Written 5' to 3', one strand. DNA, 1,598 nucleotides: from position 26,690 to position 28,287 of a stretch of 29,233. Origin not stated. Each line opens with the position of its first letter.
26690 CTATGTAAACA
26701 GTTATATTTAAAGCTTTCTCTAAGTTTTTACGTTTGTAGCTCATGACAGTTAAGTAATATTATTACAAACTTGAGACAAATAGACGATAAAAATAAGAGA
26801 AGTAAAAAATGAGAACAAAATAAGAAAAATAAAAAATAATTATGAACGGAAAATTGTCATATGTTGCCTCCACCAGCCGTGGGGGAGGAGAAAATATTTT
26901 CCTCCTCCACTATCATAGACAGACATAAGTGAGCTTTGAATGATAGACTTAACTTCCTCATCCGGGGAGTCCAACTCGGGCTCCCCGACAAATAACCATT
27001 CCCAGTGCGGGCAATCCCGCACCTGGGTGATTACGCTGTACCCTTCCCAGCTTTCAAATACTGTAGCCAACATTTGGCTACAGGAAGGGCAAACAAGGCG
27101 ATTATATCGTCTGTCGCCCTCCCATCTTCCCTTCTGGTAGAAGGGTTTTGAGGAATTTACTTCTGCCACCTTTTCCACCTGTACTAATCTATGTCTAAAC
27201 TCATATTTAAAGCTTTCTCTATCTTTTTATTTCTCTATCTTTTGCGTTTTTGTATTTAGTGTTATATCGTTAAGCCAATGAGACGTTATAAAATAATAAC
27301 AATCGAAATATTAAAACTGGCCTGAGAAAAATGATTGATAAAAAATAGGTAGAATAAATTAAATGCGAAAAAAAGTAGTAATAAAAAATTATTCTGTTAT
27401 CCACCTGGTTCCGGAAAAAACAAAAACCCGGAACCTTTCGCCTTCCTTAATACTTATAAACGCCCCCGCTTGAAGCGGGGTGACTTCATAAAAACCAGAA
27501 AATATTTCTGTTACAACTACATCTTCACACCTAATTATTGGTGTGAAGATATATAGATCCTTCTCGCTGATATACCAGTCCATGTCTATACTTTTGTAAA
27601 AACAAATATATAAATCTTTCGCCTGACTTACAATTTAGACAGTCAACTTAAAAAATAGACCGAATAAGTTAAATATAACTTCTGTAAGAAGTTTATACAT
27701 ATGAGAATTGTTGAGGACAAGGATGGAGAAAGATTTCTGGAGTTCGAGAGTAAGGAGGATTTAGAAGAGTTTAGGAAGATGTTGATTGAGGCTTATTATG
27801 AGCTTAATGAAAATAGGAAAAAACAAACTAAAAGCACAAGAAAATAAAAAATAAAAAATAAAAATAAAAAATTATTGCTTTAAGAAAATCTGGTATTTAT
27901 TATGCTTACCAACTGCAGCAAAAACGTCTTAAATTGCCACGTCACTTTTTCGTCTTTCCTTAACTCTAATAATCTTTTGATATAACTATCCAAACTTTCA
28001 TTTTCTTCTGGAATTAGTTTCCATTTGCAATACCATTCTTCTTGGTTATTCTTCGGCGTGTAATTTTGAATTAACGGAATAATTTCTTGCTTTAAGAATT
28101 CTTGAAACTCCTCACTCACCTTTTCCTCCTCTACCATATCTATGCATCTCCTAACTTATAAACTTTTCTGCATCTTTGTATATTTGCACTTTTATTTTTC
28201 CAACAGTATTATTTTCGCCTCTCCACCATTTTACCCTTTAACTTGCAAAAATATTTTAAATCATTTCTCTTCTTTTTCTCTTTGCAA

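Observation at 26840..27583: GC-rich island in the right arm: foreign ORFs dropped into native promoter/terminator cassettes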

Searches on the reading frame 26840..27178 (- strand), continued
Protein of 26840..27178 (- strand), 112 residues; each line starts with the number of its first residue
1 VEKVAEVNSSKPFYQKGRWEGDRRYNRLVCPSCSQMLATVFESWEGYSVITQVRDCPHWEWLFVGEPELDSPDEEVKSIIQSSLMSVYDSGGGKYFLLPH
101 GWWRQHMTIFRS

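Call 52: search_dna_similar(query=L015:7411-8952:+, collection=phages, mode=protein, max_evalue=0.001, max_rows=10)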
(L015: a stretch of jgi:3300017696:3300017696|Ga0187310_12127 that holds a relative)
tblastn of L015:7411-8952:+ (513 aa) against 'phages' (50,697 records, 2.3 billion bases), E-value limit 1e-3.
Records with a match: 233; places in all: 242; records where one place covers at least 80% of the query: 2.
Best place of each record, by identity: <60% 233.
By first word of the organism name: Mycobacterium 38; Vibrio 36; Pseudomonas 25; Rhodobacter 15; Bacteriophage 13; Salmonella 10; Listeria 8; Gordonia 8; Rhizobium 6; Klebsiella 5; and 32 more.
By host as written in the record: - 32; Mycobacterium smegmatis mc2 155 18; Rhodobacter capsulatus YW1 15; Pseudomonas aeruginosa 9; Listeria monocytogenes 8; Vibrio parahaemolyticus 8; Gordonia terrae 3612 8; Mycobacterium smegmatis mc2155 6; and 83 more.
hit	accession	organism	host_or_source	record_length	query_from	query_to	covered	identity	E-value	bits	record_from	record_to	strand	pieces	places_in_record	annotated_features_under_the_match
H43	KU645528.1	Acidianus tailed spindle virus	Acidianus sp. CHAS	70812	12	490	93%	41.4%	2e-116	383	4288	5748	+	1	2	AAA+ ATPase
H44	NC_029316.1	Acidianus tailed spindle virus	Acidianus sp. CHAS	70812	12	490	93%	41.4%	2e-116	383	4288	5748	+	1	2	AAA+ ATPase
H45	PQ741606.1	Agrobacterium phage JP1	Agrobacterium tumefaciens 15955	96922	219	463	48%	32.1%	7e-22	105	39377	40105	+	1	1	AAA-ATPase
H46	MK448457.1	Streptococcus satellite phage Javan368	Streptococcus oralis U-o2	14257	136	423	56%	26.9%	2e-22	107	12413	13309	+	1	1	hypothetical protein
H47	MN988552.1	Rhizobium phage RHph_I4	Rhizobium phaseoli N771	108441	223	463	47%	30.3%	2e-25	116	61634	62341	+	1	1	ATPase domain-containing protein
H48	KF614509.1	Rhizobium phage vB_RleS_L338C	Rhizobium leguminosarum biovar viciae ...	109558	223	463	47%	29.6%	5e-25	115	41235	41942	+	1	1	AAA+ family ATPase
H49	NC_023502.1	Rhizobium phage vB_RleS_L338C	Rhizobium leguminosarum biovar viciae ...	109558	223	463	47%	29.6%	5e-25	115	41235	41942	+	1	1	AAA+ family ATPase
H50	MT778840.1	Rhizobium phage P11VFA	-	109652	223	463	47%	29.6%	5e-25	115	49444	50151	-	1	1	AAA+ family ATPase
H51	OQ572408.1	Pseudomonas phage Y6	Pseudomonas aeruginosa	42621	227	436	41%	32.9%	2e-21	104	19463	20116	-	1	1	record has no annotation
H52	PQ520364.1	Enterococcus phage IME_EF3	-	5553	262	462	39%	34.3%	1e-22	108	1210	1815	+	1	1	record has no annotation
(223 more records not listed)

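Call 80: find_encoding_contigs(protein=P0034, flank=10000, max_places=1)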
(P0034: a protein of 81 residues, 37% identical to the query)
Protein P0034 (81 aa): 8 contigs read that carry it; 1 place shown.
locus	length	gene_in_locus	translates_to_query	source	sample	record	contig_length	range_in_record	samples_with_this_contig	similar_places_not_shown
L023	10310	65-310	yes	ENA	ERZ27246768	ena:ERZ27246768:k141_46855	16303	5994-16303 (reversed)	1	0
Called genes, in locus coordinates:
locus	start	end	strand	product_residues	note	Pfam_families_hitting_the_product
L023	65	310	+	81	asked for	-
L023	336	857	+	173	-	-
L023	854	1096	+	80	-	-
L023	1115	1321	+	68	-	-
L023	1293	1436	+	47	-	-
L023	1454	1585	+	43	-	-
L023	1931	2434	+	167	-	PF01930:Cas_Cas4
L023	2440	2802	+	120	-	-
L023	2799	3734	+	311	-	PF01867:Cas_Cas1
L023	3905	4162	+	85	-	PF09827:CRISPR_Cas2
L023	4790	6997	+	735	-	PF00270:DEAD, PF04851:ResIII (weak), PF22590:Cas3-like_C_2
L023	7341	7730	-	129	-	PF00571:CBS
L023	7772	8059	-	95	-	PF05187:Fer4_ETF_QO, PF12838:Fer4_7 (faint), PF13237:Fer4_10 (faint), PF13187:Fer4_9 (weak), PF25160:LdpA_Fe-S-bd (weak), PF00037:Fer4 (weak), PF12797:Fer4_2 (weak)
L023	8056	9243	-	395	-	PF00890:FAD_binding_2 (weak), PF01134:GIDA, PF01266:DAO, PF01494:FAD_binding_3 (weak), PF03486:HI0933_like (weak), PF07992:Pyr_redox_2 (weak), PF12831:FAD_oxidored, PF13450:NAD_binding_8 (weak), +2 more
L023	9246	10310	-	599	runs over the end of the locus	PF01012:ETF, PF00766:ETF_alpha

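Call 81: find_encoding_contigs(protein=P0048, flank=10000, max_places=1)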
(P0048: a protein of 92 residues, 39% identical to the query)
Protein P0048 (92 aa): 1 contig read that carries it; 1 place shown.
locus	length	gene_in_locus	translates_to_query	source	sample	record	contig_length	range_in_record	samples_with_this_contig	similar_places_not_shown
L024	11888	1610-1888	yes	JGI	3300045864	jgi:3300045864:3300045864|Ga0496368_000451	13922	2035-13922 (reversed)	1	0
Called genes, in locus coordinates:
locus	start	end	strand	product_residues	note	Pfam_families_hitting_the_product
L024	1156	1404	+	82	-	-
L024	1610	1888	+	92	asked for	-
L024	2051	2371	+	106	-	-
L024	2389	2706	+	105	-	-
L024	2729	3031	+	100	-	-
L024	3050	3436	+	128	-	-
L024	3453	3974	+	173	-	-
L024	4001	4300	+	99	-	-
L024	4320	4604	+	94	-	-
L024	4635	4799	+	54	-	-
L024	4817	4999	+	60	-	-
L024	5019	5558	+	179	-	-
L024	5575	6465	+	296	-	-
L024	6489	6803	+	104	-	PF07118:DUF1374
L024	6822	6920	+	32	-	-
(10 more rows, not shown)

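Call 82: find_encoding_contigs(protein=P0024, flank=10000, max_places=1)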
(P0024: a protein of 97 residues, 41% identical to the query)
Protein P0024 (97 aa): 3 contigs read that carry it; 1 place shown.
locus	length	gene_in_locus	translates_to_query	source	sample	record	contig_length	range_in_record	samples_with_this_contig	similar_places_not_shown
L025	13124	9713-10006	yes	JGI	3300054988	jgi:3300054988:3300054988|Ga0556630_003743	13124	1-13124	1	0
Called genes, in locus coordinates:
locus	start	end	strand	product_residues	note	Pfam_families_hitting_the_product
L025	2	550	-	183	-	?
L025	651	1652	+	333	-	-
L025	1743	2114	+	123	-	-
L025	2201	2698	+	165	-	-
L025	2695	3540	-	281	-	-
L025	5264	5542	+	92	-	-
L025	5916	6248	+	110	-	-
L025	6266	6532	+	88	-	-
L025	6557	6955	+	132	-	-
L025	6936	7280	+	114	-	-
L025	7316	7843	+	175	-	-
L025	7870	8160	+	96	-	-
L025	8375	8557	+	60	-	-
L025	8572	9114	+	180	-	-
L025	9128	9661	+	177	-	-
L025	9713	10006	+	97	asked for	-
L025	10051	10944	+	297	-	-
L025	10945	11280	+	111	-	PF07118:DUF1374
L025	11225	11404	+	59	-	-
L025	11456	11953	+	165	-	-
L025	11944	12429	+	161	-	-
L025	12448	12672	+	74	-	-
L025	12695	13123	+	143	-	?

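Call 84: search_solved_structures(query=A6, max_evalue=10, show_alignments=2)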
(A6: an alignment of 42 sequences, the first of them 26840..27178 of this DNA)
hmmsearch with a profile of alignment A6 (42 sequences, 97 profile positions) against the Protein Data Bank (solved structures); distinct sequences matched with E-value up to 10: 5.
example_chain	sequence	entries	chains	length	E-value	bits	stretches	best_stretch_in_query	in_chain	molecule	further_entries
2y9m_A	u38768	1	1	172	0.025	17.7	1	38-93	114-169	UBIQUITIN-CONJUGATING ENZYME E2-21 KDA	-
2y9p_A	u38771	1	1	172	0.025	17.7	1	38-93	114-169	UBIQUITIN-CONJUGATING ENZYME E2-21 KDA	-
4bwf_A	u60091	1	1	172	0.055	16.6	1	41-93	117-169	UBIQUITIN-CONJUGATING ENZYME E2-21 KDA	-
2k3v_A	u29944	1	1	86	3.7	10.7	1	6-47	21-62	Tetraheme cytochrome c-type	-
3avr_A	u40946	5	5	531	6.7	9.9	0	21-64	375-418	Lysine-specific demethylase 6A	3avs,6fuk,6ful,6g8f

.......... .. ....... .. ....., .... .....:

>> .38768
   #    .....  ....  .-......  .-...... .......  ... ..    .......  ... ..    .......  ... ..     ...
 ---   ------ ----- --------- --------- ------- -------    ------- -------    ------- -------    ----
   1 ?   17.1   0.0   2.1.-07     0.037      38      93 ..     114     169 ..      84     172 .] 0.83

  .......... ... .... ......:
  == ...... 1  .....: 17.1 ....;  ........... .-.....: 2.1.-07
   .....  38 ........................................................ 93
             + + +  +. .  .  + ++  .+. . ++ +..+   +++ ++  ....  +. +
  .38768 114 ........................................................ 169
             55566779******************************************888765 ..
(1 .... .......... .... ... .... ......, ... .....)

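Call 85: search_protein_families(library=pfam, alignment_id=A6, max_evalue=0.1)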
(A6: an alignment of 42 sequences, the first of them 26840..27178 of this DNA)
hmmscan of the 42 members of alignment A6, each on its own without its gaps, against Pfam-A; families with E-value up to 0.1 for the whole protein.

A. member 1, window:26840-27178:- (112 aa): 2 families
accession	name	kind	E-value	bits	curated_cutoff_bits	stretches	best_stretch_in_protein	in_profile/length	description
PF23137.1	HVO_0758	-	0.0061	16.8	27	1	24-58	17-47/55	HVO_0758 mu-protein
PF18551.6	TackOD1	-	0.09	12.8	32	0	24-59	121-156/188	Thaumarchaeal output domain 1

B. families by the number of members that match (of 42 scanned): 17 families
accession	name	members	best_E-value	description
PF23137.1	HVO_0758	5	0.0014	HVO_0758 mu-protein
PF25420.1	zf-C2H2_ZN292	5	0.01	ZN292-like C2H2 zinc finger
PF18350.7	SH3_17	2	0.013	Restriction endonuclease SH3 domain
PF15592.11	Imm41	2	0.017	Immunity protein 41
PF17283.8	Zn_ribbon_SprT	2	0.03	SprT-like zinc ribbon domain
PF12674.12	Zn_ribbon_2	2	0.033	Putative zinc ribbon domain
PF23447.1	DUF7128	1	0.014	Domain of unknown function (DUF7128)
PF17068.10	RRG8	1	0.029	Required for respiratory growth protein 8 mitochondrial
PF18718.6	CxC5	1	0.036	CxC5 like cysteine cluster associated with KDZ transposases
PF05279.16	Asp-B-Hydro_N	1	0.045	Aspartyl beta-hydroxylase N-terminal region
PF23228.1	zf_PCFS4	1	0.046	PCFS4 zinc finger domain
PF10083.14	DUF2321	1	0.051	Uncharacterized protein conserved in bacteria (DUF2321)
PF02892.21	zf-BED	1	0.065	BED zinc finger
PF18358.7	Tudor_4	1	0.081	Histone methyltransferase Tudor domain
PF14127.11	DUF4294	1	0.083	Domain of unknown function (DUF4294)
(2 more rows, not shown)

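Call 112: search_protein_families(library=phrogs, proteins=[L015:6007-6300:+, L017:8890-9171:+], max_evalue=1)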
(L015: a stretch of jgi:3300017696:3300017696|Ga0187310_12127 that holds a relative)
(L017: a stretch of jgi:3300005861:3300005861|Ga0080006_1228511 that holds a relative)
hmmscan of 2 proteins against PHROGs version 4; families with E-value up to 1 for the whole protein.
L015:6007-6300:+ (97 aa): 1 family
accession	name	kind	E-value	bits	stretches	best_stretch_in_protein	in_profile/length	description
phrog_36930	-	unknown function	0.00026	22.2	1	19-88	14-71/75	-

L017:8890-9171:+ (93 aa): 2 families
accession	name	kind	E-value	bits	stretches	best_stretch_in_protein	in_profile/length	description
phrog_36930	-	unknown function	1.7e-05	26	1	14-88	9-71/75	-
phrog_22195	-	unknown function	0.0046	17.8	1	3-74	76-145/148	-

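Call 120: search_protein_families(library=pfam, proteins=[L017:8477-8671:+, L025:5264-5542:+], max_evalue=0.01)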
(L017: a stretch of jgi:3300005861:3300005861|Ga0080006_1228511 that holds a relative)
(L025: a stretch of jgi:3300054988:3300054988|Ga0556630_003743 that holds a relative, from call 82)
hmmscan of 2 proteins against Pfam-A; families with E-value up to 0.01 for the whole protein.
L017:8477-8671:+ (64 aa): 0 families

L025:5264-5542:+ (92 aa): 0 families

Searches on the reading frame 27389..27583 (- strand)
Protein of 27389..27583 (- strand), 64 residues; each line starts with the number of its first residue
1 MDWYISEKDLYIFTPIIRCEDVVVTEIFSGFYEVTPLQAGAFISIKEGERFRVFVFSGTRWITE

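Call 6: search_protein_families(library=pfam, proteins=[window:27389-27583:-], max_evalue=1)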
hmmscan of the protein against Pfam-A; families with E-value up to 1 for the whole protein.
window:27389-27583:- (64 aa): 0 families

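Call 7: search_protein_families(library=phrogs, proteins=[window:27389-27583:-], max_evalue=1)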
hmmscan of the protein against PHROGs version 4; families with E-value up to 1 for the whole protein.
window:27389-27583:- (64 aa): 0 families

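Call 10: find_homologous_proteins(query=window:27389-27583:-, max_evalue=0.01)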
Query window:27389-27583:- (64 aa): 8 proteins with E <= 0.01 among 8 candidates.
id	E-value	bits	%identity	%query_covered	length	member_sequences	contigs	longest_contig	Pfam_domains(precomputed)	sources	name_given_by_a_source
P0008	9.7e-33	129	89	100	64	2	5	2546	-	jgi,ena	-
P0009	4.8e-32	126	88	100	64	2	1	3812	-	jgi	-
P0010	6.3e-28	113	77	100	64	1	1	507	-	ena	-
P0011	9.5e-28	113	77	100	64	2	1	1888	-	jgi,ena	-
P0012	6.5e-27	110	72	100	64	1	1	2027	-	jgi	-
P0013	8.5e-27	110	75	100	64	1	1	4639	-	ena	-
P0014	1.1e-26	110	77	100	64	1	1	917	-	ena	-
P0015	4.9e-23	98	72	100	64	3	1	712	-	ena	-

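Call 55: search_dna_similar(query=window:27389-27583:-, collection=phages, mode=protein, max_evalue=1, max_rows=10)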
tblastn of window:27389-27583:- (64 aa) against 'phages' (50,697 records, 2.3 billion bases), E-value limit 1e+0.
No match.

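Call 70: predict_structure(alignment_id=A4)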
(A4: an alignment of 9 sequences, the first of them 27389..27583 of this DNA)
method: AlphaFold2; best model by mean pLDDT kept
length: 64 residues; sequences in the alignment: 9
mean_pLDDT: 92.1   pTM: 0.77
mean pLDDT of the five models: 92.1, 49.6, 42.3, 41.5, 37.7
residues with pLDDT >= 90: 49; 70-90: 14; 50-70: 1; < 50: 0
segments of 3 or more residues with pLDDT < 50: none
pLDDT, mean of each block of 10 residues (from residue 1): 86 94 93 96 92 94 88
secondary structure, 60 per line:
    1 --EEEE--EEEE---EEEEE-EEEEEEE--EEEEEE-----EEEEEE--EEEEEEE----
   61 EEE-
elements in order: E3-6 E9-12 E16-20 E22-28 E31-36 E42-47 E50-56 E61-63
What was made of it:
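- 27389..27583 (-): 64-aa gene, predicted to be all-beta. 39.5% GC and hairpin-dense, with hairpins at 27518-27553, 27463-27482 and 27407-27435. AF2 pLDDT 92, but in only one of five models (call 70).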

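Call 73: fold_search(model_id=the predicted structure, library=pdb)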
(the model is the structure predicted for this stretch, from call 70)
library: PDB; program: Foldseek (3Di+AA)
matches with E <= 10: 116; with E <= 0.001: 0
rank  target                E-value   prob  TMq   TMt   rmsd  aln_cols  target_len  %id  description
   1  6dms                  1.4e+00  0.09  0.24  0.04  11.0        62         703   14  Endo-fucoidan hydrolase MfFcnA4_H294Q from glycoside hydrolase family 107 (released 2018-10-03)
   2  5dzy_B                1.5e+00  0.11  0.29  0.07  10.9        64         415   19  Protocadherin beta 8 extracellular cadherin domains 1-4 (released 2016-05-04)
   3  2wvs_B                1.9e+00  0.20  0.39  0.08  10.5        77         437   14  Crystal structure of an alpha-L-fucosidase GH29 trapped covalent intermediate from Bacteroides thetaiotaomicron in com (released 2010-02-02)
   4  5dhd                  2.0e+00  0.14  0.35  0.25   9.6        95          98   12  Crystal structure of ChBD2 from Thermococcus kodakarensis KOD1 (released 2016-02-10)
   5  6dlh                  2.2e+00  0.08  0.25  0.04  11.0        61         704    6  Endo-fucoidan hydrolase MfFcnA4 from glycoside hydrolase family 107 (released 2018-10-03)
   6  6p3e_A                2.3e+00  0.18  0.38  0.14   4.7        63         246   14  Mobile loops and electrostatic interactions maintain the flexible lambda tail tube (released 2019-11-27)
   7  5szo_A                2.3e+00  0.09  0.29  0.07  10.8        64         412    5  Protocadherin Gamma B7 extracellular cadherin domains 1-4 P41212 crystal form (released 2016-10-19)
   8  6dns                  2.7e+00  0.05  0.21  0.04  11.6        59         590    7  Endo-fucoidan hydrolase MfFcnA9 from glycoside hydrolase family 107 (released 2018-10-03)
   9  7muc_VH               2.9e+00  0.15  0.39  0.15   7.9        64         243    8  Legionella pneumophila Dot/Icm T4SS C1 Reconstruction (released 2021-10-06)
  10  1xi0_B                3.0e+00  0.25  0.45  0.25   4.1        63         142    8  X-ray crystal structure of wild-type Xerocomus chrysenteron lectin XCL (released 2005-08-30)
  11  7muc_AH               3.0e+00  0.18  0.41  0.15   6.0        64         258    8  Legionella pneumophila Dot/Icm T4SS C1 Reconstruction (released 2021-10-06)
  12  5dzy_C                3.0e+00  0.08  0.30  0.07  11.2        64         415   19  Protocadherin beta 8 extracellular cadherin domains 1-4 (released 2016-05-04)
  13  7eeb_H                3.4e+00  0.41  0.56  0.05   4.1        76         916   16  Structure of the CatSpermasome (released 2021-07-28)
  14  5jdj_O                3.4e+00  0.18  0.43  0.35   5.6        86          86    7  Crystal structure of domain I10 from titin in space group P212121 (released 2016-08-17)
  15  7sg1_B                3.4e+00  0.11  0.37  0.17   8.9        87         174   11  XPA5 TCR in complex with HLA-DQ2-alpha1 (released 2022-02-23)
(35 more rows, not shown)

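Call 108: find_encoding_contigs(protein=P0013, flank=5000, max_places=2)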
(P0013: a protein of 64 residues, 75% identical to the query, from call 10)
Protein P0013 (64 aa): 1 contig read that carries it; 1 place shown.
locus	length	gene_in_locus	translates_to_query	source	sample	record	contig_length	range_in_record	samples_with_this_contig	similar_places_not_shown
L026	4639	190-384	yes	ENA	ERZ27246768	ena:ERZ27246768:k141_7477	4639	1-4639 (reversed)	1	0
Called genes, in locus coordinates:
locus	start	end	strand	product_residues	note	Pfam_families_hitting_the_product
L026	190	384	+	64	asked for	-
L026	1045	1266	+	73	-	-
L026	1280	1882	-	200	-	-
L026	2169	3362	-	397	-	-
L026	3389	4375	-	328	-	PF00534:Glycos_transf_1, PF13692:Glyco_trans_1_4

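Call 111: search_protein_families(library=pfam, proteins=[L026:592-888:+], max_evalue=1)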
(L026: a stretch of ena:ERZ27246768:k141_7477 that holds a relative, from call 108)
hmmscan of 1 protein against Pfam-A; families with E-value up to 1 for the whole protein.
L026:592-888:+ (98 aa): 0 families

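Call 112: search_protein_families(library=phrogs, proteins=[L026:592-888:+], max_evalue=1)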
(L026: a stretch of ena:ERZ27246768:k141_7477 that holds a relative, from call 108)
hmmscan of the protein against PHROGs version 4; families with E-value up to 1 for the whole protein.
L026:592-888:+ (98 aa): 2 families
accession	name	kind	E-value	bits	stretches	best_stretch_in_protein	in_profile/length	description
phrog_25812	-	unknown function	1.6e-06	29.5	1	20-83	15-74/77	-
phrog_21073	-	unknown function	1.4e-05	26.1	1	33-91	69-125/137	-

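Call 113: search_dna_similar(query=L026:592-888:+, collection=phages, mode=protein, max_evalue=1, max_rows=10)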
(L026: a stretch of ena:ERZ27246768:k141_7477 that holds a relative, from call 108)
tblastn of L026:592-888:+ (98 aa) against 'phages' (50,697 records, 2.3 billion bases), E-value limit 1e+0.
No match.

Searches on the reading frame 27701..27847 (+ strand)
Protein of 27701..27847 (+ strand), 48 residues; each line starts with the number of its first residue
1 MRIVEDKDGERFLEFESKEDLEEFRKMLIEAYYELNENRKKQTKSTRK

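Call 6: search_protein_families(library=pfam, proteins=[window:27701-27847:+], max_evalue=1)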
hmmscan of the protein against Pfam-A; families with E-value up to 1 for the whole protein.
window:27701-27847:+ (48 aa): 0 families

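Call 7: search_protein_families(library=phrogs, proteins=[window:27701-27847:+], max_evalue=1)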
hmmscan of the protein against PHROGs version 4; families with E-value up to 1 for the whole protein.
window:27701-27847:+ (48 aa): 3 families
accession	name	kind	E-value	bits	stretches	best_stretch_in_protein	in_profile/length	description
phrog_30262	-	unknown function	3.1e-18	66.6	1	1-41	9-48/52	-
phrog_18734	-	unknown function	0.047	14.9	1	1-26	4-28/43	-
phrog_25858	-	unknown function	0.075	14.4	1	6-46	77-117/121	-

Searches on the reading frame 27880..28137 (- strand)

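Call 6: search_protein_families(library=pfam, proteins=[window:27880-28137:-], max_evalue=1)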
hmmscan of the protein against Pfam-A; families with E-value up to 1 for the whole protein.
window:27880-28137:- (85 aa): 1 family
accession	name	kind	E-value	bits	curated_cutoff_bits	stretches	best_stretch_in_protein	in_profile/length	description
PF16777.11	RHH_7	-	0.042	14.7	27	1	37-56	45-64/74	Transcriptional regulator, RHH-like, CopG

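Call 7: search_protein_families(library=phrogs, proteins=[window:27880-28137:-], max_evalue=1)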
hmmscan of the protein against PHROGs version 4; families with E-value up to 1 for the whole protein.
window:27880-28137:- (85 aa): 1 family
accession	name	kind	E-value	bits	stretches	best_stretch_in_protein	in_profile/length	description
phrog_32815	-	unknown function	0.32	12.2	0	28-41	18-31/62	-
